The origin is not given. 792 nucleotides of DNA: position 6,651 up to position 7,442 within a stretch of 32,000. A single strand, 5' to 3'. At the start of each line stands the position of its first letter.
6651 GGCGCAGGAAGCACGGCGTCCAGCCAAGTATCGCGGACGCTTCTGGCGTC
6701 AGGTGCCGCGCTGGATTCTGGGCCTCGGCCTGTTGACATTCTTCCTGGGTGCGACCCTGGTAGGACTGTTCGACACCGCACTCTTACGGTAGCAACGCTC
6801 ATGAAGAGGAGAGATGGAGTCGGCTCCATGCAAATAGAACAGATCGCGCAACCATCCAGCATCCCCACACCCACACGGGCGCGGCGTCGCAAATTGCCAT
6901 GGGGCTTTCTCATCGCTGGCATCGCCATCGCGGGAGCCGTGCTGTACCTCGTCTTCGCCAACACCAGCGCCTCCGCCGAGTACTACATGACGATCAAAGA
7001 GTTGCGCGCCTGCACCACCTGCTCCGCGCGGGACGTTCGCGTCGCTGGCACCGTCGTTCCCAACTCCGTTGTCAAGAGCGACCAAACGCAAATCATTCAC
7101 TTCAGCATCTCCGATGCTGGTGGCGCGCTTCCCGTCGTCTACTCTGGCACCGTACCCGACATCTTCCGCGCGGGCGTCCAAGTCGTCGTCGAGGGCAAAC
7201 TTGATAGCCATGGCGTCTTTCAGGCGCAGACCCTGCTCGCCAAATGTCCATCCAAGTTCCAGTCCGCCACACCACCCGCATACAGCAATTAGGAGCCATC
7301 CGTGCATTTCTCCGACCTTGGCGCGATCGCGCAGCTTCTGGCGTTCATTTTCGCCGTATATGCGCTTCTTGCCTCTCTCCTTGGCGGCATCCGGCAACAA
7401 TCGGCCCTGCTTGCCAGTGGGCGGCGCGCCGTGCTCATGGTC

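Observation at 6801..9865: CcmE with Cys/Phe (CPSKF) in place of the heme-binding His/Tyr, coexisting with a CcmH, plus an extra CxxC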

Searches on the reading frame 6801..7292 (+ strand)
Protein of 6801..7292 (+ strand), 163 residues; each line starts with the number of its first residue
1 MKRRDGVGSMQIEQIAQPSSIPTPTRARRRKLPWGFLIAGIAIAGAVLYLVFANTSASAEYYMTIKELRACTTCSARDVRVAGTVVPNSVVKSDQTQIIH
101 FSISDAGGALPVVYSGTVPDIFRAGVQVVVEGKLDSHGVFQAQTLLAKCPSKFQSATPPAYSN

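Call 3: search_protein_families(library=pfam, proteins=[window:6801-7292:+], max_evalue=0.01)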
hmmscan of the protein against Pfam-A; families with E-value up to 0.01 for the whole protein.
window:6801-7292:+ (163 aa): 1 family
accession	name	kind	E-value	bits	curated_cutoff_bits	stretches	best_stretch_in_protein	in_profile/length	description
PF03100.22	CcmE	-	1.4e-27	96.4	24.6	1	60-155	2-98/99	CcmE domain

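Call 5: find_homologous_proteins(query=window:6801-7292:+, max_evalue=0.001)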
Query window:6801-7292:+ (163 aa): 699 proteins with E <= 0.001 among 1088 candidates; the best 120 are listed.
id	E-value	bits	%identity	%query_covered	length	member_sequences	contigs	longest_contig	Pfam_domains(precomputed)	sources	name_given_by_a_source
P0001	1.6e-94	332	100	94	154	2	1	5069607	PF03100.23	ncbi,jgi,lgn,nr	ncbi:MAG: Cytochrome c-type biogenesis protein CcmE, heme chaperone [Ktedonobacterales bacterium]|jg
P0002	2.3e-61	224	75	80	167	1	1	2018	PF03100.23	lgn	-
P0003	7.5e-61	222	66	93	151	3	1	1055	PF03100.23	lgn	-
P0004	1.0e-60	222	77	79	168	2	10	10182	PF03100.23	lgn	-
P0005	1.2e-60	222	68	93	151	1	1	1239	PF03100.23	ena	-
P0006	1.3e-60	222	68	93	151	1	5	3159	PF03100.23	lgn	-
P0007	1.3e-60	222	69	91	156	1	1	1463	PF03100.23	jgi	jgi:cytochrome c-type biogenesis protein CcmE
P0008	3.3e-60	220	75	83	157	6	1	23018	PF03100.23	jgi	jgi:cytochrome c-type biogenesis protein CcmE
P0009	3.9e-60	220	67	93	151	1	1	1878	PF03100.23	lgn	-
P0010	5.7e-60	220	74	82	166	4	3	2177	PF03100.23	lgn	-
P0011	6.6e-60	219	72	87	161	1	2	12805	PF03100.23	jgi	jgi:cytochrome c-type biogenesis protein CcmE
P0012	1.8e-59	218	71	79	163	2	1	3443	PF03100.23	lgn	-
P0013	2.1e-59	218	69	88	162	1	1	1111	PF03100.23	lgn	-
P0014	2.4e-59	218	66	93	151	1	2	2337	PF03100.23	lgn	-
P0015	2.7e-59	217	75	77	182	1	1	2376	PF03100.23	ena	-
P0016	3.0e-59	217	64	93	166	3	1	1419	PF03100.23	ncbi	-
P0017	3.1e-59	217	64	98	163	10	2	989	PF03100.23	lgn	-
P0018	3.7e-59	217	71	82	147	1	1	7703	PF03100.23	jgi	jgi:cytochrome c-type biogenesis protein CcmE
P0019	4.1e-59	217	64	96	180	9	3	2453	PF03100.23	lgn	-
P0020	4.5e-59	217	73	79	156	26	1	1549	PF03100.23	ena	-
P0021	1.2e-58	215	73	81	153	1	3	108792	PF03100.23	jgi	jgi:cytochrome c-type biogenesis protein CcmE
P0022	2.2e-58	214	68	93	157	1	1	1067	PF03100.23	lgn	-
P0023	3.0e-58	214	73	80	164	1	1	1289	PF03100.23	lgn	-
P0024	3.1e-58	214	73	80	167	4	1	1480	PF03100.23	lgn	-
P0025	3.6e-58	214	70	86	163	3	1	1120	PF03100.23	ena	-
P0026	3.7e-58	214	66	93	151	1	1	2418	PF03100.23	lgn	-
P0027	6.4e-58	213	64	93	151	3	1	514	PF03100.23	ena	-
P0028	7.6e-58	213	62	94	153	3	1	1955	PF03100.23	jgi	jgi:cytochrome c-type biogenesis protein CcmE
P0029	1.1e-57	212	73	83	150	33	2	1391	PF03100.23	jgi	jgi:cytochrome c-type biogenesis protein CcmE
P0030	1.3e-57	212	65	93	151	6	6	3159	PF03100.23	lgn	-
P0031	4.8e-57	210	73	79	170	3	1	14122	PF03100.23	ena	-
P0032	4.8e-57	210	64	90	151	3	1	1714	PF03100.23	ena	-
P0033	6.4e-57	210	70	83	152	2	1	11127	PF03100.23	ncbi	-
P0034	7.4e-57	209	65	93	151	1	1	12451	PF03100.23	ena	-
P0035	1.2e-56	209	70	79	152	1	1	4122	PF03100.23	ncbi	ncbi:MAG: cytochrome c maturation protein CcmE [Ktedonobacterales bacterium]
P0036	1.2e-56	209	69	83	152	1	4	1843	PF03100.23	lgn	-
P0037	1.7e-56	208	70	83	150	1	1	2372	PF03100.23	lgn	-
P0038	1.8e-56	208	66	93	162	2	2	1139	PF03100.23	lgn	-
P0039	2.7e-56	208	65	93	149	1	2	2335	PF03100.23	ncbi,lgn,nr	ncbi:MAG: cytochrome c maturation protein CcmE [Ktedonobacterales bacterium]|nr:cytochrome c maturat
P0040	4.0e-56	207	72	80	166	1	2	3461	PF03100.23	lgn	-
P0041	5.0e-56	207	64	93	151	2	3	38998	PF03100.23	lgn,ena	-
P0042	9.4e-56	206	66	93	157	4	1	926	PF03100.23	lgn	-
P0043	9.9e-56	206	65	93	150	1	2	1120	PF03100.23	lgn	-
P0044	2.0e-55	205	70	79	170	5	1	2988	PF03100.23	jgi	jgi:cytochrome c-type biogenesis protein CcmE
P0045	2.5e-55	205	66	93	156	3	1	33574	PF03100.23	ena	-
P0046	2.7e-55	204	61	92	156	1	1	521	PF03100.23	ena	-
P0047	2.8e-55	204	64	91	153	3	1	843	PF03100.23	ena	-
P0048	3.2e-55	204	64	92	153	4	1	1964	PF03100.23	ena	-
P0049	3.3e-55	204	70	85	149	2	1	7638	PF03100.23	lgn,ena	-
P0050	3.6e-55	204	68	82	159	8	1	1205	PF03100.23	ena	-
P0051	9.6e-55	203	63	94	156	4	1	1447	PF03100.23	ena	-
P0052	9.9e-55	203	65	96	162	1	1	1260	PF03100.23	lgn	-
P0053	2.0e-54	202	66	87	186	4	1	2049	PF03100.23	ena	-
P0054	2.7e-54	201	64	93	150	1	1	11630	PF03100.23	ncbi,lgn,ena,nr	ncbi:MAG TPA: cytochrome c maturation protein CcmE [Ktedonobacterales bacterium]|nr:cytochrome c mat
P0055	9.4e-54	199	64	91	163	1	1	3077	PF03100.23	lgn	-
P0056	1.4e-53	199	66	80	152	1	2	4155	PF03100.23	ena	-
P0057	2.7e-53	198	66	93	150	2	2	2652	PF03100.23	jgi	jgi:cytochrome c-type biogenesis protein CcmE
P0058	3.2e-53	198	60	94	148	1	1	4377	PF03100.23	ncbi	-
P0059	4.5e-53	197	67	78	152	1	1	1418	PF03100.23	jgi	jgi:cytochrome c-type biogenesis protein CcmE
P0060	4.5e-53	197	67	83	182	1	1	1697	PF03100.23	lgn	-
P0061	7.2e-53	197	65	79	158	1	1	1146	PF03100.23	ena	-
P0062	1.1e-52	196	62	93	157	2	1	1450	PF03100.23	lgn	-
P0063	1.6e-52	195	67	77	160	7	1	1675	PF03100.23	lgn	-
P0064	1.9e-52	195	60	93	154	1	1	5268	PF03100.23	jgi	jgi:cytochrome c-type biogenesis protein CcmE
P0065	2.5e-52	195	67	77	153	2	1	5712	PF03100.23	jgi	jgi:cytochrome c-type biogenesis protein CcmE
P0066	2.7e-52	195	61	90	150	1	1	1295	PF03100.23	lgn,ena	-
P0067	3.2e-52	194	67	79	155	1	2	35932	PF03100.23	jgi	jgi:cytochrome c-type biogenesis protein CcmE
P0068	4.1e-52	194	66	81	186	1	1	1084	PF03100.23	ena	-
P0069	6.5e-52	193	67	79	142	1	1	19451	PF03100.23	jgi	jgi:cytochrome c-type biogenesis protein CcmE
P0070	9.1e-52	193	63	93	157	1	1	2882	PF03100.23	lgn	-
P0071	9.5e-52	193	58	94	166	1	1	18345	PF03100.23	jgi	jgi:cytochrome c-type biogenesis protein CcmE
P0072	9.9e-52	193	66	83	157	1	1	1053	PF03100.23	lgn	-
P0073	1.1e-51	193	66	82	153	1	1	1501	PF03100.23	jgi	jgi:cytochrome c-type biogenesis protein CcmE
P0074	2.9e-51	191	66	85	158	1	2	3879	PF03100.23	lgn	-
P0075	3.1e-51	191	60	93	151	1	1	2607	PF03100.23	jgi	jgi:cytochrome c-type biogenesis protein CcmE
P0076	3.4e-51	191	67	77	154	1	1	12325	PF03100.23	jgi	jgi:cytochrome c-type biogenesis protein CcmE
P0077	3.7e-51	191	69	78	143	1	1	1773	PF03100.23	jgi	jgi:cytochrome c-type biogenesis protein CcmE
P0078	4.6e-51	191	60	93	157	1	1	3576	PF03100.23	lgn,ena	-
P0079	4.6e-51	191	63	89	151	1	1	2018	PF03100.23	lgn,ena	-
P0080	4.8e-51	191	64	79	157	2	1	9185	PF03100.23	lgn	-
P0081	5.4e-51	190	64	85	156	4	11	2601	PF03100.23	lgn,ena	-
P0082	5.7e-51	190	65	82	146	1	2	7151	PF03100.23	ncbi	ncbi:MAG: cytochrome c maturation protein CcmE [Ktedonobacteraceae bacterium]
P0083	6.5e-51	190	63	88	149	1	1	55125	PF03100.23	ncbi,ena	-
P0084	7.1e-51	190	67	80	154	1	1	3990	PF03100.23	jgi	jgi:cytochrome c-type biogenesis protein CcmE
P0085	9.9e-51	190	61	93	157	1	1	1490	PF03100.23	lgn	-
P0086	1.8e-50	189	67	80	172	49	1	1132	PF03100.23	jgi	jgi:cytochrome c-type biogenesis protein CcmE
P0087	1.8e-50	189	63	91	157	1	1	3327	PF03100.23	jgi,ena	-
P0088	1.9e-50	189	62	80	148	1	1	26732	PF03100.23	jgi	jgi:cytochrome c-type biogenesis protein CcmE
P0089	2.0e-50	189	61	83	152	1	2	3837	PF03100.23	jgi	jgi:cytochrome c-type biogenesis protein CcmE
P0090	2.4e-50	188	64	91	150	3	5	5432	PF03100.23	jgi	jgi:cytochrome c-type biogenesis protein CcmE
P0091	2.6e-50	188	70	77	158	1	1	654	PF03100.23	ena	-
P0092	2.8e-50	188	65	80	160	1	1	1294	PF03100.23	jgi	jgi:cytochrome c-type biogenesis protein CcmE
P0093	3.7e-50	188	62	87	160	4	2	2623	PF03100.23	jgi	jgi:cytochrome c-type biogenesis protein CcmE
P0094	4.0e-50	188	64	84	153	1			PF03100.23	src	-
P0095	4.1e-50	188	60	93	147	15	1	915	PF03100.23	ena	-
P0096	5.5e-50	187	64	83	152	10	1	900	PF03100.23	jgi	jgi:cytochrome c-type biogenesis protein CcmE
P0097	6.1e-50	187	65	80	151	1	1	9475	PF03100.23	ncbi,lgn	-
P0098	6.6e-50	187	63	84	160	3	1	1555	PF03100.23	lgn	-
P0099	7.4e-50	187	65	82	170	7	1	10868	PF03100.23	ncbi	-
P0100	8.3e-50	187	68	78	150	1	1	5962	PF03100.23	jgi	jgi:cytochrome c-type biogenesis protein CcmE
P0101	1.3e-49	186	59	96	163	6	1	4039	PF03100.23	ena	-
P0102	1.5e-49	186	60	88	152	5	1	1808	PF03100.23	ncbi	-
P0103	2.0e-49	185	66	77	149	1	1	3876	PF03100.23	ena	-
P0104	2.0e-49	185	63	83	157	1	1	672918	PF03100.23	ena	-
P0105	2.1e-49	185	60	88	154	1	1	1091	PF03100.23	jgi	jgi:cytochrome c-type biogenesis protein CcmE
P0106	2.2e-49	185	68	76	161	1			PF03100.23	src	-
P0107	2.6e-49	185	61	84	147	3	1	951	PF03100.23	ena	-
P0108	2.7e-49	185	63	80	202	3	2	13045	PF03100.23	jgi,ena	-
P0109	2.9e-49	185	64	84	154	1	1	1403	PF03100.23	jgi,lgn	jgi:cytochrome c-type biogenesis protein CcmE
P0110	2.9e-49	185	60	88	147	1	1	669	PF03100.23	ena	-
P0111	3.0e-49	185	62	89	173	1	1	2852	PF03100.23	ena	-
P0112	3.1e-49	185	62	83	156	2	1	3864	PF03100.23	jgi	-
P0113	3.3e-49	185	65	81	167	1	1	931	PF03100.23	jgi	jgi:cytochrome c-type biogenesis protein CcmE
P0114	3.7e-49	184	66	80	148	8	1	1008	PF03100.23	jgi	-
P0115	4.0e-49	184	65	83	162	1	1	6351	PF03100.23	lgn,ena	-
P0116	4.1e-49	184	61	87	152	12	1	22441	PF03100.23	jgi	-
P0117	4.4e-49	184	61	87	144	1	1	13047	PF03100.23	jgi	jgi:cytochrome c-type biogenesis protein CcmE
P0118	4.5e-49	184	61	87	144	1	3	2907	PF03100.23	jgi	jgi:cytochrome c-type biogenesis protein CcmE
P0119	4.7e-49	184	65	77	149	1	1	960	PF03100.23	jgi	jgi:cytochrome c-type biogenesis protein CcmE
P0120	5.0e-49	184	59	94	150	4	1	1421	PF03100.23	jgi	jgi:cytochrome c-type biogenesis protein CcmE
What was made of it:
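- An identical protein is present in an independent public record (call 5).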

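Call 6: search_solved_structures(query=window:6801-7292:+, max_evalue=1, show_alignments=4)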
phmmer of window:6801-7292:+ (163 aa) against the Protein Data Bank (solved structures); distinct sequences matched with E-value up to 1: 5.
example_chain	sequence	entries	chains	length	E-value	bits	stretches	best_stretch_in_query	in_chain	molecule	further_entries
8ce8_E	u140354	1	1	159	3.6e-12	49.7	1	36-159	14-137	Cytochrome c-type biogenesis protein CcmE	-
1sr3_A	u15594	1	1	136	7.9e-11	45.4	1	78-159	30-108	APO-CCME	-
2kct_A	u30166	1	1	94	1.3e-09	41.4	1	77-152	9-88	Cytochrome c-type biogenesis protein CcmE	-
1j6q_A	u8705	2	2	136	1.3e-07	34.9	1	76-153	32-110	cytochrome c maturation protein E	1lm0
7qhm_J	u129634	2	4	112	0.85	12.8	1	23-64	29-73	Hypothetical membrane protein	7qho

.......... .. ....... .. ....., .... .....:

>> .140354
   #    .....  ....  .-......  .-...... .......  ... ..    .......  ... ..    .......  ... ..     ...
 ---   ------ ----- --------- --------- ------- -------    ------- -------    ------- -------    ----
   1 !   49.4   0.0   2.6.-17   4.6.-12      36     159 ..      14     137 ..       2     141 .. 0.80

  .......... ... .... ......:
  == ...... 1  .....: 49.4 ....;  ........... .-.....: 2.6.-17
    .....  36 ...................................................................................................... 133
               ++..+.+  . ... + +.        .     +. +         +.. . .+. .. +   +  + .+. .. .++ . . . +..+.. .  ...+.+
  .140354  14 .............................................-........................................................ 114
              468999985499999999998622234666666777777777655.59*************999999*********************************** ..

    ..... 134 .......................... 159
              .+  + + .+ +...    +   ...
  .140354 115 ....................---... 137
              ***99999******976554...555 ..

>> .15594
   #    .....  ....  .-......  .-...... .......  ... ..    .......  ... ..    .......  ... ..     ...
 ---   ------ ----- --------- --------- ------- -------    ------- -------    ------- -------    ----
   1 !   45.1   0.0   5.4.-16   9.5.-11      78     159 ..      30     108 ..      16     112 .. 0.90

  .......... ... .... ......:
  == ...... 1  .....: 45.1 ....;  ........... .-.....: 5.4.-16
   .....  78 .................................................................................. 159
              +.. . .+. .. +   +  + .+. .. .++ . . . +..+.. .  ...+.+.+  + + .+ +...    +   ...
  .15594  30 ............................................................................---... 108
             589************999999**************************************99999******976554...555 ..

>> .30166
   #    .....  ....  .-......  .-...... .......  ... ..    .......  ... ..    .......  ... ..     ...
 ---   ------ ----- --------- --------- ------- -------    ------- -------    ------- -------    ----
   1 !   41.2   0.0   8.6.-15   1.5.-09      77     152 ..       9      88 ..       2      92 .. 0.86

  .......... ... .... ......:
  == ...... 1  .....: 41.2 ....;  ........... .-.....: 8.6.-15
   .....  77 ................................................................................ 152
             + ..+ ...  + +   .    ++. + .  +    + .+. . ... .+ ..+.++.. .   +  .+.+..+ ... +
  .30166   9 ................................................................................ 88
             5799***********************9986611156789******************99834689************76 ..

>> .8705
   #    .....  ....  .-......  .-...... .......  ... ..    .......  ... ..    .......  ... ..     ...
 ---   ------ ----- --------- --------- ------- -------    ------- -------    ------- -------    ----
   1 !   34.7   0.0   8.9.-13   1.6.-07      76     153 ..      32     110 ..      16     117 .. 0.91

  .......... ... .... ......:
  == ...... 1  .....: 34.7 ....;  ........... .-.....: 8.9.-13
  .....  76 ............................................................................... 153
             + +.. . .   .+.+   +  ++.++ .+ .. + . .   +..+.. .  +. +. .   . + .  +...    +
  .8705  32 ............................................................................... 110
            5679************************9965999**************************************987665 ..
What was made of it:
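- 6801..7292 (+): ccmE, Cys-type heme chaperone (163 aa; the alternative start at 6828 gives 154 aa). It has an N-terminal TM helix (aa 34-58), a linker with a short helix (65-70), an OB barrel (79-147) and a flexible tail. Pfam PF03100 at E 1.4e-27 (call 3). phmmer hits to PDB CcmE chains 8ce8_E, 1sr3 and 2kct (call 6).
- Checked: It also aligns to D. vulgaris ..TKCP.. (call 6).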

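Call 16: search_protein_families(library=ncbifam, proteins=[window:6801-7292:+], max_evalue=0.001)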
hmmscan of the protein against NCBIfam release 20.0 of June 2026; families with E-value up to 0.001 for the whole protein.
window:6801-7292:+ (163 aa): 8 families
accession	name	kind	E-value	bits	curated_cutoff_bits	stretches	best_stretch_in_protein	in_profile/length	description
NF009727.0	PRK13254.1-1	equivalog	1.2e-26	93.2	126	1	28-155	3-129/144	cytochrome c maturation protein CcmE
NF009731.0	PRK13254.1-5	equivalog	8.3e-22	77.5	152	1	36-149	11-122/155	cytochrome c maturation protein CcmE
NF009729.0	PRK13254.1-3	equivalog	4e-21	75.3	171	1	27-152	4-127/155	cytochrome c maturation protein CcmE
NF009638.0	PRK13165.1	equivalog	1.2e-15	57.4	186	1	75-153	56-134/161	cytochrome c maturation protein CcmE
NF009635.0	PRK13150.1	equivalog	2.9e-15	56.4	264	1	37-153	15-134/159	cytochrome c maturation protein CcmE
NF009730.0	PRK13254.1-4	equivalog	9.2e-13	48.5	310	1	27-149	26-143/165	cytochrome c maturation protein CcmE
NF009728.0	PRK13254.1-2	equivalog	2.6e-12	46.8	221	1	27-152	4-126/153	cytochrome c maturation protein CcmE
NF009637.0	PRK13159.1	equivalog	3.7e-11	43.3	247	1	28-149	5-123/156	cytochrome c maturation protein CcmE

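Call 20: search_protein_representatives(protein=window:6801-7292:+)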
Query: 163 residues. Proteins with E-value up to 0.001 (for the whole library): 3655; up to 1e-10: 796; up to 1e-30: 6. The best 150 are listed.
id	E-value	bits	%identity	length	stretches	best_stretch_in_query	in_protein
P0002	7.3e-62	224.0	73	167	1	19-162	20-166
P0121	5.7e-47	175.7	59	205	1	25-157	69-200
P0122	1.4e-43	164.7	58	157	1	23-159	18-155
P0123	4.7e-43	163.0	53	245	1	10-156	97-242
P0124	1.9e-36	141.6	55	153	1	21-160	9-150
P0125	2.7e-34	134.6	58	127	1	25-132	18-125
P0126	4.2e-30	121.0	49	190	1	35-159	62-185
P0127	4.7e-30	120.8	50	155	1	31-159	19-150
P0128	5.9e-30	120.5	65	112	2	99-158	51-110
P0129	3.3e-29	118.0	52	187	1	24-157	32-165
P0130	7.1e-29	117.0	48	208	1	23-158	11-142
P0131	7.9e-29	116.8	47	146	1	35-156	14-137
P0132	1.6e-28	115.8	56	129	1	52-161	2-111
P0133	2.3e-28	115.3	50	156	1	19-157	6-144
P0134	3.9e-28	114.6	48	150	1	36-160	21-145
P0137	4.0e-27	111.3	46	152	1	10-155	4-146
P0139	6.1e-27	110.7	49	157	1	24-155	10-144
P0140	9.7e-27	110.0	50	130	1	35-156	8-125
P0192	1.9e-20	89.6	40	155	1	21-155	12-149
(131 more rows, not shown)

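Call 26: find_related_loci(query=A3, collection=genome_contigs, flank=10000)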
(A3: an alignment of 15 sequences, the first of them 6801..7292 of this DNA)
Query A3 (163 aa) in genome_contigs; peptide patterns used: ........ (x = any residue, [..] = any of these).
366 stretches matched a pattern; 349 encode a relative of the query (tblastn E <= 1e-3); the best 80 are kept; 80 distinct loci.
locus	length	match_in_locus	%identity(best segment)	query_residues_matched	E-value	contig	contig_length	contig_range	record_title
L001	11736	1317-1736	74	26-163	1e-66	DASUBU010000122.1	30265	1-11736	MAG TPA_asm: Ktedonobacterales bacterium isolate SMAG_U2529 k141_876711, whole genome shotgun sequence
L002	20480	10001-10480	64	5-155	1e-62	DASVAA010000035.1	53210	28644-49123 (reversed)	MAG TPA_asm: Ktedonobacterales bacterium isolate SMAG_U1939 k141_563584, whole genome shotgun sequence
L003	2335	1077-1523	65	13-160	3e-63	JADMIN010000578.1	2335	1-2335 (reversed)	MAG: Ktedonobacterales bacterium isolate MAG019 NODE_13521_length_2335_cov_3.364912, whole genome shotgun sequence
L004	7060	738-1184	63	11-160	4e-58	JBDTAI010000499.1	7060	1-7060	MAG: Ktedonobacterales bacterium isolate cluster2_bin.105 k127_362512, whole genome shotgun sequence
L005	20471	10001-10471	62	3-160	3e-57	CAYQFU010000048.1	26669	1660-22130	MAG TPA_asm: uncultured Ktedonobacterales bacterium isolate SRP272529_co2_314 genome assembly, contig: NODE_2796_length_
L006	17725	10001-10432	63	15-158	9e-57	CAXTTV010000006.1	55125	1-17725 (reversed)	MAG TPA_asm: uncultured Ktedonobacteraceae bacterium isolate public_SRR14721957_metawrap_bin.3 genome assembly, contig:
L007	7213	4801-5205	64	26-160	2e-56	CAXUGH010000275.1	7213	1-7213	MAG TPA_asm: uncultured Ktedonobacteraceae bacterium isolate public_SRR14722304_metawrap_bin.2 genome assembly, contig:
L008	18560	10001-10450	61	15-159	1e-54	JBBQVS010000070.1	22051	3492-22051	MAG: Ktedonobacterales bacterium isolate Co_metawrap_2008 Cmw_2008_k141_21600613_length_22051_cov_10.0000, whole genome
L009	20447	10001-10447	60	19-160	9e-55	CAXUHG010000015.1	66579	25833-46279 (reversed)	MAG TPA_asm: uncultured Ktedonobacteraceae bacterium isolate public_SRR14722086_metawrap_bin.6 genome assembly, contig:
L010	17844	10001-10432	61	12-158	3e-54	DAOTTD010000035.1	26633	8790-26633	MAG TPA_asm: Ktedonobacteraceae bacterium isolate B30_77 k127_963954, whole genome shotgun sequence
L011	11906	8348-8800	58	8-158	3e-54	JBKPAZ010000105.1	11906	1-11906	MAG: Chloroflexota bacterium isolate GB_EKS_MAG_00083 GB_EKS_000001560262, whole genome shotgun sequence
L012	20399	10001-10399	63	28-160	5e-54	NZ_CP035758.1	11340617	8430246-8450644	Ktedonosporobacter rubrisoli strain SCAWS-G2 chromosome, complete genome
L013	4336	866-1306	59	12-161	1e-53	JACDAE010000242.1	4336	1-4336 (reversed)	MAG: Ktedonobacteraceae bacterium isolate MGR_bin248 SD2897-2912_k127_1529989, whole genome shotgun sequence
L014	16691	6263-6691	59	15-158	1e-53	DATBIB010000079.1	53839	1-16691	MAG TPA_asm: Ktedonobacterales bacterium isolate SMAG_U3883 k141_1236614, whole genome shotgun sequence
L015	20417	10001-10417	62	23-160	2e-53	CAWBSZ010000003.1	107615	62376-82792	MAG: uncultured Chloroflexia bacterium isolate MFD04580.bin.3.141 genome assembly, contig: contig_30977, whole genome sh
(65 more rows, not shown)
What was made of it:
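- The best 80 are all Ktedonobacteria, including cultured Ktedonobacter racemifer, Thermogemmatispora, Dictyobacter and Thermosporothrix (call 26).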
